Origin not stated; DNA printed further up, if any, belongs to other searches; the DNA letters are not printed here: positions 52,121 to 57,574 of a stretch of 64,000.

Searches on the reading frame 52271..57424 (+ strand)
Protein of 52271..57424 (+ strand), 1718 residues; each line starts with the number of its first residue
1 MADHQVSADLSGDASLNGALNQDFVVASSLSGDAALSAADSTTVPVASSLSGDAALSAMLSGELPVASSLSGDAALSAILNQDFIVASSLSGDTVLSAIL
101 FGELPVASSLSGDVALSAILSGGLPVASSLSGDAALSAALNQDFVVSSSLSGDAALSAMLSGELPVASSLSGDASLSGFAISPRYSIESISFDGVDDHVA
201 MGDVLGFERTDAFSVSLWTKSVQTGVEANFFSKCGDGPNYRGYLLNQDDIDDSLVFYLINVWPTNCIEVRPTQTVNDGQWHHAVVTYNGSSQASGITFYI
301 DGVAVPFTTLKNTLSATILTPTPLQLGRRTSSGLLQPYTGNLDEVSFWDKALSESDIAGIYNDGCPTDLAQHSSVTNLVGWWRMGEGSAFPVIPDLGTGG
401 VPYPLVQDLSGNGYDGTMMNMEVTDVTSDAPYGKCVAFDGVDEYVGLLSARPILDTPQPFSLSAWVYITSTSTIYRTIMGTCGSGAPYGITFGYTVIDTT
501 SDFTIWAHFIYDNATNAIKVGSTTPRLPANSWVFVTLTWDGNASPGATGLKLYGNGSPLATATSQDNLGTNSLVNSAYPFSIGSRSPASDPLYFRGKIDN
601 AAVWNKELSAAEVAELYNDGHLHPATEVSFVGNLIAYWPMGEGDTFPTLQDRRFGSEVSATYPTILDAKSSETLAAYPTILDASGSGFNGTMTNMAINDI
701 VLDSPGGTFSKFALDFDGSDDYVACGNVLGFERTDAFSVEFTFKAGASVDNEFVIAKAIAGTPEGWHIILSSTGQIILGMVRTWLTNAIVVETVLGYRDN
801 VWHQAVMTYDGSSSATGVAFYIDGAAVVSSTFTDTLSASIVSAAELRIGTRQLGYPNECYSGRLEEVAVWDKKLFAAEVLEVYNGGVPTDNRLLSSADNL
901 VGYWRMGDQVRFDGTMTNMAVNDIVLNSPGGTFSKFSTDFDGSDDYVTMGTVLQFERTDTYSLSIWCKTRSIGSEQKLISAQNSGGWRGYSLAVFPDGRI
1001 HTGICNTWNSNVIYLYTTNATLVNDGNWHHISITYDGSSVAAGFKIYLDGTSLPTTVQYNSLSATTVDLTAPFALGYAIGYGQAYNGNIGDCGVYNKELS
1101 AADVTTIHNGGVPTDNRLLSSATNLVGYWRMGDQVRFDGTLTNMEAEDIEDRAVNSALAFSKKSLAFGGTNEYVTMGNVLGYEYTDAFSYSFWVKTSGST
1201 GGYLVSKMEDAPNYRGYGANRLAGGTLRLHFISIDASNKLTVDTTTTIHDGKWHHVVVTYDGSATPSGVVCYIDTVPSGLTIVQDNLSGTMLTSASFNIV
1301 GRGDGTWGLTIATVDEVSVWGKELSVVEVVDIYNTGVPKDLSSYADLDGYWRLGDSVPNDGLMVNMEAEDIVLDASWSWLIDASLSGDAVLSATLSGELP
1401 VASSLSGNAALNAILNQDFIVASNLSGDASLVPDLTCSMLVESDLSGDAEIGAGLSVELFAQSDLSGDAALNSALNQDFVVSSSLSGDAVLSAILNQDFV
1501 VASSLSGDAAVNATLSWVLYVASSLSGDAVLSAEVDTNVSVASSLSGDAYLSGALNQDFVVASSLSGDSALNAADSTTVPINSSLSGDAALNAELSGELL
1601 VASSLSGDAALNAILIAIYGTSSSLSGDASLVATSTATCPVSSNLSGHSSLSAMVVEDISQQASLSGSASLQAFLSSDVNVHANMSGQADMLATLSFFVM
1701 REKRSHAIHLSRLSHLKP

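Call 12: search_protein_families(library=pfam, proteins=[window:52271-57424:+], max_evalue=0.01)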
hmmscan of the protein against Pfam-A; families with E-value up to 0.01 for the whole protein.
window:52271-57424:+ (1718 aa): 6 families
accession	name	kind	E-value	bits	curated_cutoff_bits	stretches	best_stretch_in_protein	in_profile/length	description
PF13385.13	Laminin_G_3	-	2.6e-97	323.5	27.6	5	193-358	1-151/151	Concanavalin A-like lectin/glucanases superfamily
PF02210.31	Laminin_G_2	-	1.8e-15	58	22.9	1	253-347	28-123/126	Laminin G domain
PF07953.20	Toxin_R_bind_N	-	1.6e-10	41.4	23.8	0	951-1052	46-147/191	Clostridium neurotoxin, N-terminal receptor binding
PF00054.30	Laminin_G_1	-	1.2e-09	38.9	24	0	1216-1262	20-64/131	Laminin G domain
PF00354.24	Pentaxin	-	1.1e-07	32.2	25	0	274-365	82-171/194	Pentaxin family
PF14099.13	Polysacc_lyase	-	2.2e-06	28.1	29.9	0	971-1057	105-175/210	Polysaccharide lyase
